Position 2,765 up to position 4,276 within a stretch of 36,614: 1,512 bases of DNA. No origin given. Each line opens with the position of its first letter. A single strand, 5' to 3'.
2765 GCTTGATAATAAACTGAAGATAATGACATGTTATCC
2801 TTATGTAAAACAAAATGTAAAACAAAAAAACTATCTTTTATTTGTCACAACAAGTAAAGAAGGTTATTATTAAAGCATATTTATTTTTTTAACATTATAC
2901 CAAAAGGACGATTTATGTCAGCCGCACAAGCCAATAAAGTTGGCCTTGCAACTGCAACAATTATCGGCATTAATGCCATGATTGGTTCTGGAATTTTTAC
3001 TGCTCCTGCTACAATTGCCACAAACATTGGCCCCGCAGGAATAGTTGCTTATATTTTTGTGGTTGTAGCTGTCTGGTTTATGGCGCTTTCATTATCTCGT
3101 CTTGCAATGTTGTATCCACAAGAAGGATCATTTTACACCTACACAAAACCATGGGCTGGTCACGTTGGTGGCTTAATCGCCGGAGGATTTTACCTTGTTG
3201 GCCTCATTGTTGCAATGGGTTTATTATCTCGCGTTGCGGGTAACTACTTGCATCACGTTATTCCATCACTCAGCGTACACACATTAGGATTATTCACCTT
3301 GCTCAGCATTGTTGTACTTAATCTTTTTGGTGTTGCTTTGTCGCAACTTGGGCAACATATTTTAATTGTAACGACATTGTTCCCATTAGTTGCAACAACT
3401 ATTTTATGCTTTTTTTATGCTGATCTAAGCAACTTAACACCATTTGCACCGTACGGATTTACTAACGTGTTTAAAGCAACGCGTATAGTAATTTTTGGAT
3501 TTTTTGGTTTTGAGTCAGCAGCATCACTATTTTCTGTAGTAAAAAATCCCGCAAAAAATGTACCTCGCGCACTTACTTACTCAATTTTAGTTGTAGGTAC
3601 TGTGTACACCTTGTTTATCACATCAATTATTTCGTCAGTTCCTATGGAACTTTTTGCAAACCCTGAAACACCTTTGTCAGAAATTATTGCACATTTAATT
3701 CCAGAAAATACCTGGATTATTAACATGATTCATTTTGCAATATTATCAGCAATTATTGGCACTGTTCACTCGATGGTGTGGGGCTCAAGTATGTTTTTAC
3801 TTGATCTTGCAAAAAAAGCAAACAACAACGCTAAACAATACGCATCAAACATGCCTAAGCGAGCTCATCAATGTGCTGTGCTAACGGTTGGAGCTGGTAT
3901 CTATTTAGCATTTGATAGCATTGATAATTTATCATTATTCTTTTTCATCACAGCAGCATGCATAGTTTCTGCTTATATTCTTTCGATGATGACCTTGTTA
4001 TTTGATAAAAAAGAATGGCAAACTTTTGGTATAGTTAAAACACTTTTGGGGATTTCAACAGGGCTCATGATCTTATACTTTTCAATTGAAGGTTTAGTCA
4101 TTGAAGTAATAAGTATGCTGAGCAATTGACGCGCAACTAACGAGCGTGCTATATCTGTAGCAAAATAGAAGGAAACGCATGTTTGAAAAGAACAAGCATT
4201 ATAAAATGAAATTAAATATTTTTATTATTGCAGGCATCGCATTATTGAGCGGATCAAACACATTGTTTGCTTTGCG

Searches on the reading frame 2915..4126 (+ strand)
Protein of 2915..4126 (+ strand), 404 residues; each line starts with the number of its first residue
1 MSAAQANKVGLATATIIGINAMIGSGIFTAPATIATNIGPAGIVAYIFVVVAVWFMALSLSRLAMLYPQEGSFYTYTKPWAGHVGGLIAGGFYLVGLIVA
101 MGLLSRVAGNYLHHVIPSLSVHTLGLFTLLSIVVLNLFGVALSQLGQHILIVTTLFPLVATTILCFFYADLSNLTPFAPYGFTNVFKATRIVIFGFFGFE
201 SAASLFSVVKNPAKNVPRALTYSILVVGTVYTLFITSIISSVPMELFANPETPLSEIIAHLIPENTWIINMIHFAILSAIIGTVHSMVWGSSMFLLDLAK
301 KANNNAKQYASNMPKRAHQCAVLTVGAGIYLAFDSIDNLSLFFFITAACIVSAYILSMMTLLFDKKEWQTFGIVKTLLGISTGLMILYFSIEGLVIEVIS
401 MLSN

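Call 7: search_protein_families(library=pfam, proteins=[window:2915-4126:+], max_evalue=0.01)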
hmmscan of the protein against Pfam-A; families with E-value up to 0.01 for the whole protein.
window:2915-4126:+ (404 aa): 5 families
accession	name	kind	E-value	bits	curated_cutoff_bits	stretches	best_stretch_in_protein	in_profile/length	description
PF13520.12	AA_permease_2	-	1.6e-24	87.1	27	1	10-389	2-400/427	Amino acid permease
PF00324.27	AA_permease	-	2.4e-23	83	24.6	1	15-390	3-407/470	Amino acid permease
PF03845.19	Spore_permease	-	9.3e-11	41.6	23.4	1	14-241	7-233/321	Spore germination protein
PF03222.19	Trp_Tyr_perm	-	7.1e-05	22.5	22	1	13-301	7-306/393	Tryptophan/tyrosine permease family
PF04971.17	Phage_holin_2_1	-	0.004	17.5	26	0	355-392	20-57/64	Bacteriophage P21 holin S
